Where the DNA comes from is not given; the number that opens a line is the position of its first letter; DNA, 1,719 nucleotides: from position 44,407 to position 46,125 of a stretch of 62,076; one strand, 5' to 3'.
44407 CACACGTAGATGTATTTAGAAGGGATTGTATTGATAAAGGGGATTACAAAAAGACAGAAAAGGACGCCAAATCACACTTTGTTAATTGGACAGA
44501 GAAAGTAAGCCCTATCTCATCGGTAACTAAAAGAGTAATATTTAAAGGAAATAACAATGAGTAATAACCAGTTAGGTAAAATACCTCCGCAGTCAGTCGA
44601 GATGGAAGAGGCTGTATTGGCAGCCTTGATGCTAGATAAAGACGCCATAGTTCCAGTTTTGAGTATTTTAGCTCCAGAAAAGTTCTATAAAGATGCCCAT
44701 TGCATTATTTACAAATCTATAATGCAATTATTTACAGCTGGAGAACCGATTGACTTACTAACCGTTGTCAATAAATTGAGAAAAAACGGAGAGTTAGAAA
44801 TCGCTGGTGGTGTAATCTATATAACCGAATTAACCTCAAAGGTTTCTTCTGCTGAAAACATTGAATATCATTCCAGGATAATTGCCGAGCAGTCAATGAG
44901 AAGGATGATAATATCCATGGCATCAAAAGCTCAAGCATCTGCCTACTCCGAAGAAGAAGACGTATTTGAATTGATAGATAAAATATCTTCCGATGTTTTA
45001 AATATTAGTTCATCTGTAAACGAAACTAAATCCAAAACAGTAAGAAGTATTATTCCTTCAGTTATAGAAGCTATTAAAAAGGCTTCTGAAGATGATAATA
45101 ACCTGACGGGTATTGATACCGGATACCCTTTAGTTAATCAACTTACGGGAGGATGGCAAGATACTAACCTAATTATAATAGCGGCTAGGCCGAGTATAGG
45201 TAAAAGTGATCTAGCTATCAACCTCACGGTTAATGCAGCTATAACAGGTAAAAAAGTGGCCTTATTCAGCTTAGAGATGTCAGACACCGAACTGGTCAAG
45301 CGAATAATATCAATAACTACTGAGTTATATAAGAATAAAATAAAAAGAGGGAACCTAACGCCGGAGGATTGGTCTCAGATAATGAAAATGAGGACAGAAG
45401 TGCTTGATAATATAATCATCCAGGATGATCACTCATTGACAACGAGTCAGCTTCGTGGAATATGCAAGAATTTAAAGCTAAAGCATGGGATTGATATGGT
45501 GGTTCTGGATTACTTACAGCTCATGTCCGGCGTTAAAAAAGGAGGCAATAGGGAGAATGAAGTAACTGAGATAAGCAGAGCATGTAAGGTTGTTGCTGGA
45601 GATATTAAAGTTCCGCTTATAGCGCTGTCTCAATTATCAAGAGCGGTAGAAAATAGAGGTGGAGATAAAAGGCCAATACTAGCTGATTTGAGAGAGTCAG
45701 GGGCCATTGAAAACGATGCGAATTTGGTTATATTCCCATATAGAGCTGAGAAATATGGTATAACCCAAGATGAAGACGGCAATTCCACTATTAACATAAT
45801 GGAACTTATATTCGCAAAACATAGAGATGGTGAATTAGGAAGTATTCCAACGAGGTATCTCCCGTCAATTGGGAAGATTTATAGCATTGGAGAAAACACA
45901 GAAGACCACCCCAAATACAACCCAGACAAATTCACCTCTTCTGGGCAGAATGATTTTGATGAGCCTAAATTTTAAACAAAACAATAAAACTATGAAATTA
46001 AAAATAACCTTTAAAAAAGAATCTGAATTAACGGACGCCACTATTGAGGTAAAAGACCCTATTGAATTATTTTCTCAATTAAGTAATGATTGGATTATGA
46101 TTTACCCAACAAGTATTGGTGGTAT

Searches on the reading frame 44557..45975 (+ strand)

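Call 13: search_protein_families(library=pfam, proteins=[window:44557-45975:+], max_evalue=0.1)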
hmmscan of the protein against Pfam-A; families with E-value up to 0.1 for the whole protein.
window:44557-45975:+ (472 aa): 3 families
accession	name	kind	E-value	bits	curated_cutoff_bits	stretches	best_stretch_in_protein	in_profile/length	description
PF03796.21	DnaB_C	-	2e-79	267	27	1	185-439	1-251/255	DnaB-like helicase C terminal domain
PF00772.26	DnaB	-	3.2e-30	104.7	23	1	10-111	2-103/103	DnaB-like helicase N terminal domain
PF13481.12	AAA_25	-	2.2e-11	44.2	27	1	190-358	19-188/195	AAA domain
